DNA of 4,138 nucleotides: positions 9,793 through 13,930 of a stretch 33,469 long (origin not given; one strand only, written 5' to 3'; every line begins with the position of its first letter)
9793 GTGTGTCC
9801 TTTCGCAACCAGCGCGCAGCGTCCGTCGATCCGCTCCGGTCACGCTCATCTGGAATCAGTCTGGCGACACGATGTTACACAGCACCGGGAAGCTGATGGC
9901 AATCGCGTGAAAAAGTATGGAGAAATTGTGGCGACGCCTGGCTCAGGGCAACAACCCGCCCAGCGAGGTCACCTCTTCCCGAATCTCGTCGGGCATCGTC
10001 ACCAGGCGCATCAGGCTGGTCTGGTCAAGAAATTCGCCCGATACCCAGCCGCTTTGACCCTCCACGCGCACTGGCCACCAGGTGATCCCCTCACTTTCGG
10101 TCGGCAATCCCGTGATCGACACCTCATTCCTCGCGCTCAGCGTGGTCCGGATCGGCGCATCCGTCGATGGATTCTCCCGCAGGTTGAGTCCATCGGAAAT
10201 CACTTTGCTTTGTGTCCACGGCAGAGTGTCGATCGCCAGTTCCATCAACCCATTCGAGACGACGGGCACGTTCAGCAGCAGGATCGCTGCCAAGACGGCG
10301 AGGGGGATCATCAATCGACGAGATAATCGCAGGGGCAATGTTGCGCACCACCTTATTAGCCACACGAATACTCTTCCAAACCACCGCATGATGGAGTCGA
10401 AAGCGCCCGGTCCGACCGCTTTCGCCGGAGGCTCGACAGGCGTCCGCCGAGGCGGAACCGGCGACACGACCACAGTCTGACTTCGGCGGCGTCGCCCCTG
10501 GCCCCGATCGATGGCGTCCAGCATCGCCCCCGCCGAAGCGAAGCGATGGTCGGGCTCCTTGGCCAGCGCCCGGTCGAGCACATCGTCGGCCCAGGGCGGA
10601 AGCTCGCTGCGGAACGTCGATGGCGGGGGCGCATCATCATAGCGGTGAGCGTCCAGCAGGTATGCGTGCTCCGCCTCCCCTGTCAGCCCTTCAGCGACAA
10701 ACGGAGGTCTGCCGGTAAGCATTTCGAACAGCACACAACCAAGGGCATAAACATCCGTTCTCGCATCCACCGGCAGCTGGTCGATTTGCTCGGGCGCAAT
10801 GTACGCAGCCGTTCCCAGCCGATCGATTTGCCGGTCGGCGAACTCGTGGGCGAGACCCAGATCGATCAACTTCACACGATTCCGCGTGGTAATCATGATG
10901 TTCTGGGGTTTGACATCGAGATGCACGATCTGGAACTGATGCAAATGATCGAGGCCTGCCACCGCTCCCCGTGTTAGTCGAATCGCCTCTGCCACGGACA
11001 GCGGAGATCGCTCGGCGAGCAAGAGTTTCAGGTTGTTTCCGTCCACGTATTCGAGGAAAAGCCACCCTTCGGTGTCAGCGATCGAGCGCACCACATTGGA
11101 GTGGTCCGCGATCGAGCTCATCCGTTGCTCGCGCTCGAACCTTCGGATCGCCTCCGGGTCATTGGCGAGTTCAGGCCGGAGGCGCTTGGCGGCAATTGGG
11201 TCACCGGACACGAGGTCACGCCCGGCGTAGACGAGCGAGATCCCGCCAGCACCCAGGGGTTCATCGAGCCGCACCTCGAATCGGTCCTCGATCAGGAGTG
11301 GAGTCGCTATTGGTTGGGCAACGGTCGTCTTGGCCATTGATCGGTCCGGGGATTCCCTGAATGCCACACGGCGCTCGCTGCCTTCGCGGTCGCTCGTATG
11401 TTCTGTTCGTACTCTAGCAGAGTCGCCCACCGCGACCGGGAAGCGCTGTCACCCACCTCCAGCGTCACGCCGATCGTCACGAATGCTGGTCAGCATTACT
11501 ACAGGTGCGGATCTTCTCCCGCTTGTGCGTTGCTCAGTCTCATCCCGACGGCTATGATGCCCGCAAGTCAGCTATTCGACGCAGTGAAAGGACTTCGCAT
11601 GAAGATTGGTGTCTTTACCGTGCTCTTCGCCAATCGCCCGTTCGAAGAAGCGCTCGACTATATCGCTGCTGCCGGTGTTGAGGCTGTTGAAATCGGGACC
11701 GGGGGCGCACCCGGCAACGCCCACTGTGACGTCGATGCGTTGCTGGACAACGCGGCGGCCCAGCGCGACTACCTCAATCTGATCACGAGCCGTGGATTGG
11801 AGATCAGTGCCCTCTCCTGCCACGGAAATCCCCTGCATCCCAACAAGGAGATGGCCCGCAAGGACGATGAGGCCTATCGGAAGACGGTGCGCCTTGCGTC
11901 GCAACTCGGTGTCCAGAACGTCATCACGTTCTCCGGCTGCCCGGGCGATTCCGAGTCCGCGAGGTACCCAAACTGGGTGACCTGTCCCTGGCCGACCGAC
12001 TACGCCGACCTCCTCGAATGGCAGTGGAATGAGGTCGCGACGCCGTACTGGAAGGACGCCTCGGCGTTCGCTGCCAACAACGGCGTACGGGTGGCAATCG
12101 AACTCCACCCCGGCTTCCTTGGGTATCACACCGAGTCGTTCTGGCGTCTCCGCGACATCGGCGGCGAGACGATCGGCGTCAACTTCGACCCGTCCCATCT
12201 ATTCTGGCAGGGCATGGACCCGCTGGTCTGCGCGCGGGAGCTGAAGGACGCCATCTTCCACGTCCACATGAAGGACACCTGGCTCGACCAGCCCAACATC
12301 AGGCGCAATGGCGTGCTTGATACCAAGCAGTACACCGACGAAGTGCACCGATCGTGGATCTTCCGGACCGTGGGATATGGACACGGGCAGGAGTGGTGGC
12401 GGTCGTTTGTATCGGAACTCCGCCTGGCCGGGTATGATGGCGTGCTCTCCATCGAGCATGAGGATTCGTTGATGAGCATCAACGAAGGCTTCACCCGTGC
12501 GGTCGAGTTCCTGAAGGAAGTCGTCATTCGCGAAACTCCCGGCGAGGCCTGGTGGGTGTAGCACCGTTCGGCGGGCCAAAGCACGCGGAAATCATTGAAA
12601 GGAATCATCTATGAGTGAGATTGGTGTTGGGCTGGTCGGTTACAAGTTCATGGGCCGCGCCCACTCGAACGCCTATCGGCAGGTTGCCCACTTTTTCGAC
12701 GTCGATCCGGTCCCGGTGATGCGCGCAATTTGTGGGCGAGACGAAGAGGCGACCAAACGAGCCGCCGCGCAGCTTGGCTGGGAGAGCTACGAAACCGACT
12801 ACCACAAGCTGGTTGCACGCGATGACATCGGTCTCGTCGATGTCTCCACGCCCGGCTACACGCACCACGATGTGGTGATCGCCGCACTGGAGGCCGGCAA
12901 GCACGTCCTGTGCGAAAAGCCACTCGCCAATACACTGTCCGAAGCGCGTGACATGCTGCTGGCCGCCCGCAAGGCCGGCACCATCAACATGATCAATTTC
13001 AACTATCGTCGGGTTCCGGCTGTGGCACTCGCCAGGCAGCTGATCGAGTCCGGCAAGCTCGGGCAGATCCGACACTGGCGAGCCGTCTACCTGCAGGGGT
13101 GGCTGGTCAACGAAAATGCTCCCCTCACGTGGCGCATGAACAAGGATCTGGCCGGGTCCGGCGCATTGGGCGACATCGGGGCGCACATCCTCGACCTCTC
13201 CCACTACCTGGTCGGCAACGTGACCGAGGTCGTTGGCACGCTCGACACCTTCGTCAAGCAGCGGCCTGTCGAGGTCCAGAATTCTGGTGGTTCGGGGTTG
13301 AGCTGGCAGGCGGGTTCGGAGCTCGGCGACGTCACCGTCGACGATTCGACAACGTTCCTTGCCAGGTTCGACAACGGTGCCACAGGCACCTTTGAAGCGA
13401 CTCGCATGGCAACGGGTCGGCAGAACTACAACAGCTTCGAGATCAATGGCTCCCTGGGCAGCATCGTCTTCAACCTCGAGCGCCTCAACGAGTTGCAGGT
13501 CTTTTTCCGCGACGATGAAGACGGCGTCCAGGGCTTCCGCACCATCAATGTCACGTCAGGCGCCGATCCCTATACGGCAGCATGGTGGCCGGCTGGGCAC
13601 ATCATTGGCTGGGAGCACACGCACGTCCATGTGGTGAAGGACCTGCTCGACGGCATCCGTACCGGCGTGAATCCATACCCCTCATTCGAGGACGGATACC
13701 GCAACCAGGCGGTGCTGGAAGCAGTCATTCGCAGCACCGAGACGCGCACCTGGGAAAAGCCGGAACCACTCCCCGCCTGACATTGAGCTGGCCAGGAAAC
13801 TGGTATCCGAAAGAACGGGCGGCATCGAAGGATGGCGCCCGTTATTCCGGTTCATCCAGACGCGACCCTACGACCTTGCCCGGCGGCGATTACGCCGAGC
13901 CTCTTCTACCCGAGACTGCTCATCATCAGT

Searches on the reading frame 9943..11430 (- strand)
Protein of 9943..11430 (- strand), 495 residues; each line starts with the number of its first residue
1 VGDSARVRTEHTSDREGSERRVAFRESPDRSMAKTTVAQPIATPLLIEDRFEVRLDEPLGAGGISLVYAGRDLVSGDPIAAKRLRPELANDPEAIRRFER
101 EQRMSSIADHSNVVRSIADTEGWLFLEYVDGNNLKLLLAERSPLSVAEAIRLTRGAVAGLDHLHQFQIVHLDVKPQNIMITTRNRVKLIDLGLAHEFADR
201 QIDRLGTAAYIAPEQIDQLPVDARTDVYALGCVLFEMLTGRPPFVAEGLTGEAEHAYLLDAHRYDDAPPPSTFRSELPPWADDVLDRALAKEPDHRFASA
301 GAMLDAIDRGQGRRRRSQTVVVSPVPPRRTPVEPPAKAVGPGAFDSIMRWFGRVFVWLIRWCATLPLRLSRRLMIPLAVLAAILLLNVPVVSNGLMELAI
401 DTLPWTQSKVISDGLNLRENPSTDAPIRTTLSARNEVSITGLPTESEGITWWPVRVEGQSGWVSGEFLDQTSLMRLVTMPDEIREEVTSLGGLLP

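Call 71: search_protein_families(library=pfam, proteins=[window:9943-11430:-], max_evalue=0.00001)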
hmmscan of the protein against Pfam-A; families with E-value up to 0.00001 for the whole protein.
window:9943-11430:- (495 aa): 5 families
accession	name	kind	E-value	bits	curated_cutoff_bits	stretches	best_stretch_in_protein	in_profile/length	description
PF00069.31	Pkinase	-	4.8e-44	151.2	31.7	1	56-299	4-254/263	Protein kinase domain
PF07714.23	PK_Tyr_Ser-Thr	-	1e-22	81.2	23.1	1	54-245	2-206/258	Protein tyrosine and serine/threonine kinase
PF08239.17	SH3_3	-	6.1e-11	42.8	27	1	413-469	1-54/54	Bacterial SH3 domain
PF03109.22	ABC1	-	2.7e-07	30.4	22.9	0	120-205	141-225/244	ABC1 atypical kinase-like domain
PF17667.7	Pkinase_fungal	-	5.4e-07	29.1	24.1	1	148-216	287-365/387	Fungal protein kinase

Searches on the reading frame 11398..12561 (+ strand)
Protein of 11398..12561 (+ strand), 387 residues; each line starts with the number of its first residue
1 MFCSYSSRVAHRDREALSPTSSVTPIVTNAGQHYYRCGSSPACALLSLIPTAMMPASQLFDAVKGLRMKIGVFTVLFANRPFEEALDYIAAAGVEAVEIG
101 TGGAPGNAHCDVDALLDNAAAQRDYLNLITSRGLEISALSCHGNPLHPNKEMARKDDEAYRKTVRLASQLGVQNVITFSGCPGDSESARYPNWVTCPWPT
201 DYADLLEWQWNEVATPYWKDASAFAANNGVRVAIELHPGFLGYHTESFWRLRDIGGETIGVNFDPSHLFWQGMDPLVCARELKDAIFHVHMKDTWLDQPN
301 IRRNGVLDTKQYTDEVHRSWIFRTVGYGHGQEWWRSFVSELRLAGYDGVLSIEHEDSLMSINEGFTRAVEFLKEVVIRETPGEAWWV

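Call 71: search_protein_families(library=pfam, proteins=[window:11398-12561:+], max_evalue=0.00001)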
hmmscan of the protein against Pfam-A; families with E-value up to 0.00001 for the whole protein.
window:11398-12561:+ (387 aa): 1 family
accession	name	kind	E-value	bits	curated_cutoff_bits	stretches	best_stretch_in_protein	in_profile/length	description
PF01261.30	AP_endonuc_2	-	4.2e-32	112.3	31.1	1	86-374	1-248/249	Xylose isomerase-like TIM barrel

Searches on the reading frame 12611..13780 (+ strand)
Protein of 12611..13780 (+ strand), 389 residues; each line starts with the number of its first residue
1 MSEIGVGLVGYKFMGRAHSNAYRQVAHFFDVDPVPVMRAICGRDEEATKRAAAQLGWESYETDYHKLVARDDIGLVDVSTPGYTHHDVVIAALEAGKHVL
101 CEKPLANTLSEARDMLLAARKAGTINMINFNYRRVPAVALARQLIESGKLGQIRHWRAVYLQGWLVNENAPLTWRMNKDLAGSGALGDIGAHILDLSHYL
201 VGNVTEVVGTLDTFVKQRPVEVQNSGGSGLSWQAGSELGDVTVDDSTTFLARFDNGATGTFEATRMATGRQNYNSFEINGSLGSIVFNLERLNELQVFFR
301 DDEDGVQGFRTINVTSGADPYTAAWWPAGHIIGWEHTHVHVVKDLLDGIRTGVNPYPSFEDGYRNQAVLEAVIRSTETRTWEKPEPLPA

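Call 72: search_protein_families(library=pfam, proteins=[window:12611-13780:+], max_evalue=0.00001)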
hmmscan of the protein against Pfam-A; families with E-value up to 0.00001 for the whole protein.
window:12611-13780:+ (389 aa): 3 families
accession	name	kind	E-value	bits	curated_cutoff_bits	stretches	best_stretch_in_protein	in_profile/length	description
PF22725.1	GFO_IDH_MocA_C3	-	2.9e-31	108.5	27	1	139-286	2-124/124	GFO/IDH/MocA C-terminal domain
PF01408.29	GFO_IDH_MocA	-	9.9e-25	88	24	1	4-129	1-119/120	Oxidoreductase family, NAD-binding Rossmann fold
PF02894.22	GFO_IDH_MocA_C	-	2.2e-24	86.9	22.9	1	142-381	1-215/218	Oxidoreductase family, C-terminal alpha/beta domain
